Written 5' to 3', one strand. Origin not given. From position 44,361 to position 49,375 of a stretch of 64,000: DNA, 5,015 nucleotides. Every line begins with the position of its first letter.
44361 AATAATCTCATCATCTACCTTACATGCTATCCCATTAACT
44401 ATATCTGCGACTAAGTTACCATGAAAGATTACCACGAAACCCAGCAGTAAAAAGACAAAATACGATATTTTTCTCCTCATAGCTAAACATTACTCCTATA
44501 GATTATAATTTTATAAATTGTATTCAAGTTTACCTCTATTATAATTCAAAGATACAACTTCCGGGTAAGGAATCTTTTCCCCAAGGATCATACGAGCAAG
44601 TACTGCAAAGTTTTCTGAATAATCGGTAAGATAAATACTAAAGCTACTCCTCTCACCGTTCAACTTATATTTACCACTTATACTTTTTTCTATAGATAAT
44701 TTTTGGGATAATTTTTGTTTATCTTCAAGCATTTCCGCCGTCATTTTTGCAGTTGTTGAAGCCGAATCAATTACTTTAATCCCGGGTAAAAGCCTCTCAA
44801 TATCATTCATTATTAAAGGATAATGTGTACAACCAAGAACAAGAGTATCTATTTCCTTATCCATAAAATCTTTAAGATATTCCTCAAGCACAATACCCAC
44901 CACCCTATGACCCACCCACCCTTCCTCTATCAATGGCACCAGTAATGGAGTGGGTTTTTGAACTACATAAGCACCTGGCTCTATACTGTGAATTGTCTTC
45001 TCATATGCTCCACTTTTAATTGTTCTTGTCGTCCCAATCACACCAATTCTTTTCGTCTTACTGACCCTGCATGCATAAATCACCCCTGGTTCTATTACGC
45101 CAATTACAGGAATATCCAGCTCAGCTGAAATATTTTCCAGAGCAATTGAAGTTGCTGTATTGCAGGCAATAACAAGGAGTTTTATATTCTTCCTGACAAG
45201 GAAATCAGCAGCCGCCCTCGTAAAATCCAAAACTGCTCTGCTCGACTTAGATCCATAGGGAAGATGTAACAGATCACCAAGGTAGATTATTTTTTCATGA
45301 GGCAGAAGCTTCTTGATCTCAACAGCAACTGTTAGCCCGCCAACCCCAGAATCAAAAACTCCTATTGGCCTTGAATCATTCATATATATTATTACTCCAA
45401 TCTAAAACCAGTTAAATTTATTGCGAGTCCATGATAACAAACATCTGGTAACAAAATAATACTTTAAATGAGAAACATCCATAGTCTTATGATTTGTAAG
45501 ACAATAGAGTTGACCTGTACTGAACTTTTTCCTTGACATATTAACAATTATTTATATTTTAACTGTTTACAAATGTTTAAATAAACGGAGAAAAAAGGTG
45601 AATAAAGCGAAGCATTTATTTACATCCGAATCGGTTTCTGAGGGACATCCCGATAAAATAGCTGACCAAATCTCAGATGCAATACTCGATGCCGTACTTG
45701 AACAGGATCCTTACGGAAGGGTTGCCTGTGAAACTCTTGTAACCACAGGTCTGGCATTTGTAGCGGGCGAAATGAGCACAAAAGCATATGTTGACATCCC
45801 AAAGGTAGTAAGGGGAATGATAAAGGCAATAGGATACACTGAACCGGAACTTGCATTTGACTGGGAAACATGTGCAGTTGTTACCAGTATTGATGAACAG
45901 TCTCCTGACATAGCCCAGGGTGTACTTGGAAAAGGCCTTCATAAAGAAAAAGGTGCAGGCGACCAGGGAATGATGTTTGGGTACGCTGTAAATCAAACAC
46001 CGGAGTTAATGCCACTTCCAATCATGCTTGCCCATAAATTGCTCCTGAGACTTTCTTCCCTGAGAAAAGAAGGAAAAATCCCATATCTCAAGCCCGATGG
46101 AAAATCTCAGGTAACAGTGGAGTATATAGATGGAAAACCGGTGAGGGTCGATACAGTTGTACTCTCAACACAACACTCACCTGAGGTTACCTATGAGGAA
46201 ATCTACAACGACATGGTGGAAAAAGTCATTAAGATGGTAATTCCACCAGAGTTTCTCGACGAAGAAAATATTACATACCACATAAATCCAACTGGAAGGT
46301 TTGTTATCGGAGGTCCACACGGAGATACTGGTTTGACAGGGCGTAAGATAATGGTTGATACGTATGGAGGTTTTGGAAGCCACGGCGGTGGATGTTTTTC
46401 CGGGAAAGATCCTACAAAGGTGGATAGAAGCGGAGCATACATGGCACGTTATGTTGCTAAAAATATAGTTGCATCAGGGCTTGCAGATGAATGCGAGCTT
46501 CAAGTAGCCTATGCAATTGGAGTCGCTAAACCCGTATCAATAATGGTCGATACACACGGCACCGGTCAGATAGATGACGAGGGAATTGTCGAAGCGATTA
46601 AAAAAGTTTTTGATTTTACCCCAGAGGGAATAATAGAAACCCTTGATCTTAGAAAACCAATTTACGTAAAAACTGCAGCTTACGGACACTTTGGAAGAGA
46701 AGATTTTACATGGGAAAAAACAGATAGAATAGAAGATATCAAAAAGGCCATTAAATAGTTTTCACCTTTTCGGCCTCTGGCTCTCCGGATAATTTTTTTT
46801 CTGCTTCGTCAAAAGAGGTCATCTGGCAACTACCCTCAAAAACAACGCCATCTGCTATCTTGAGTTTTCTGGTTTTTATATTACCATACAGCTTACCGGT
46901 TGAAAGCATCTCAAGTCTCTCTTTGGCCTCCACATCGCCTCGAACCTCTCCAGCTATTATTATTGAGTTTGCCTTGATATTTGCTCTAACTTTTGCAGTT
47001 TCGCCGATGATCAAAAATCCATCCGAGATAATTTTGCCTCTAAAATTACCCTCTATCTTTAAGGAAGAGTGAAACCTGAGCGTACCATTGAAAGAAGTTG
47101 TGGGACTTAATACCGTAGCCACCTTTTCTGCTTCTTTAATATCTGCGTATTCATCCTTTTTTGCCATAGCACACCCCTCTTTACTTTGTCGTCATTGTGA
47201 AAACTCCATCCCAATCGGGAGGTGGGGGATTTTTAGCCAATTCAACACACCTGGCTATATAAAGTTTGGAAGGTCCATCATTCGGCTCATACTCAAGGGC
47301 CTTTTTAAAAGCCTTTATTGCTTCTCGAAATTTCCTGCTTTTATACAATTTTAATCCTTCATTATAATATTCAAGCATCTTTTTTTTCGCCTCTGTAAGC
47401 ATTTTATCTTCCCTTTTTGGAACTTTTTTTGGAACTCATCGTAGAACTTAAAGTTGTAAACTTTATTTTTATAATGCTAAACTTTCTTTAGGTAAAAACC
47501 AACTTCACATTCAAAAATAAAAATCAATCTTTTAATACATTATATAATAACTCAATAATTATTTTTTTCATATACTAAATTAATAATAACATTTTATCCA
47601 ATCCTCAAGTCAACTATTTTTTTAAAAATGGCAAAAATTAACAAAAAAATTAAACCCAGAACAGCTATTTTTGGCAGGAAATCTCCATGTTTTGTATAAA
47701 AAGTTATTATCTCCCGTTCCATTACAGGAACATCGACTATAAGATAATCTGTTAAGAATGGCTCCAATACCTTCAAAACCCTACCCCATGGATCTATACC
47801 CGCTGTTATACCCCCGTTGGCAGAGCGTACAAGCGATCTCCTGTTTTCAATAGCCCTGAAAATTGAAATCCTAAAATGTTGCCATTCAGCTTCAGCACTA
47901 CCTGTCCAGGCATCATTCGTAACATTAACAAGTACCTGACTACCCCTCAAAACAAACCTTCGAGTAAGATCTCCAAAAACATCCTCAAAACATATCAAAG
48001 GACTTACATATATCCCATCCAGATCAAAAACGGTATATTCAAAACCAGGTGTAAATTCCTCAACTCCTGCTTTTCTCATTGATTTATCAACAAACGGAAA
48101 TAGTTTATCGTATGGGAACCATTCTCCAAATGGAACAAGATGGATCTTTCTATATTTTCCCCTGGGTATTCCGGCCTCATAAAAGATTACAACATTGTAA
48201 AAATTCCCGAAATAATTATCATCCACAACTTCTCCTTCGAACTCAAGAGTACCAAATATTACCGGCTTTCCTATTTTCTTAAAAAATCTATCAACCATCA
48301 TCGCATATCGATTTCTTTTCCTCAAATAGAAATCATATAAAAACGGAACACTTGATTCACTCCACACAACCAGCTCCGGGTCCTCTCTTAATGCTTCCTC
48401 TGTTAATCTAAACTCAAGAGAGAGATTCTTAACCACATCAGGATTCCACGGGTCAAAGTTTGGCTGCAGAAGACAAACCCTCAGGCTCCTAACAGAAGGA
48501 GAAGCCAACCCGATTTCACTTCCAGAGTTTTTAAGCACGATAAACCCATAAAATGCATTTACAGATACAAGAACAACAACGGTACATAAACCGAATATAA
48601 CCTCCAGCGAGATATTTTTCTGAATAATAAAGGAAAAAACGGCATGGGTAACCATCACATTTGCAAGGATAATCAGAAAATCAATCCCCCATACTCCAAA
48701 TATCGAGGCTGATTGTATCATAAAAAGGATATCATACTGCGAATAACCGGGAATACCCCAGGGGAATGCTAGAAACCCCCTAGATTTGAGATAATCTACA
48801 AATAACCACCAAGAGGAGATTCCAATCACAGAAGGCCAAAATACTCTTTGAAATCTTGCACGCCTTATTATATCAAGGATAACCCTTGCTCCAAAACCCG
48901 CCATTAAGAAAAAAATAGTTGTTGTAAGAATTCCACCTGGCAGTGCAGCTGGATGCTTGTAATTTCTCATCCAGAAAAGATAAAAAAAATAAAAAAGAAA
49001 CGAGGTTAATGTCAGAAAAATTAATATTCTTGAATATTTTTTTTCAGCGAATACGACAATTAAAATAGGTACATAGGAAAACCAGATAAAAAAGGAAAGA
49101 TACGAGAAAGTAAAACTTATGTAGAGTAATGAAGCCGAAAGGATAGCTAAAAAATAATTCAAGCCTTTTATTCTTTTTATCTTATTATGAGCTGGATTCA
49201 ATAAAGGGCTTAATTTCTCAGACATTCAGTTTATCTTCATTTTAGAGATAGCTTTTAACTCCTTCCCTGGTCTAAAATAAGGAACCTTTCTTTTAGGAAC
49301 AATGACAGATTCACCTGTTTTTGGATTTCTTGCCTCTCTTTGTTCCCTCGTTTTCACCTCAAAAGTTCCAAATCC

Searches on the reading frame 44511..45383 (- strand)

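Call 75: search_protein_families(library=pfam, proteins=[window:44511-45383:-], max_evalue=0.00001)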
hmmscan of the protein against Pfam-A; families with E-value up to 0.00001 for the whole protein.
window:44511-45383:- (290 aa): 1 family
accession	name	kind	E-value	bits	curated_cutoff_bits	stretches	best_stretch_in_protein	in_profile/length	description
PF01177.27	Asp_Glu_race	-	5.2e-23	82.4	31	1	27-214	25-210/211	Asp/Glu/Hydantoin racemase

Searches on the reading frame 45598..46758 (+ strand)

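Call 75: search_protein_families(library=pfam, proteins=[window:45598-46758:+], max_evalue=0.00001)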
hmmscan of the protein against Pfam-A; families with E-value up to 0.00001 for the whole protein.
window:45598-46758:+ (386 aa): 3 families
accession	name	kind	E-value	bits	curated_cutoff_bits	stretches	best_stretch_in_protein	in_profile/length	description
PF02773.21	S-AdoMet_synt_C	-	6.9e-70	233.8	25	1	237-374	1-138/138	S-adenosylmethionine synthetase, C-terminal domain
PF02772.21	S-AdoMet_synt_M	-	1.2e-50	171.1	29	1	118-235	2-120/120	S-adenosylmethionine synthetase, central domain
PF00438.25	S-AdoMet_synt_N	-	9e-45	151.7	33.1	1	6-103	2-99/99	S-adenosylmethionine synthetase, N-terminal domain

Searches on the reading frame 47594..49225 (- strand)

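Call 75: search_protein_families(library=pfam, proteins=[window:47594-49225:-], max_evalue=0.00001)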
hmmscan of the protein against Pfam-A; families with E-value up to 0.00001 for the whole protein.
window:47594-49225:- (543 aa): 2 families
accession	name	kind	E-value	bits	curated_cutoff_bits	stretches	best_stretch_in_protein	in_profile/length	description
PF00795.27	CN_hydrolase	-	3.6e-22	79.4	23.2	1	252-500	4-247/256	Carbon-nitrogen hydrolase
PF20154.4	LNT_N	-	2.3e-21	77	27.1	1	30-190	1-158/159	Apolipoprotein N-acyltransferase N-terminal domain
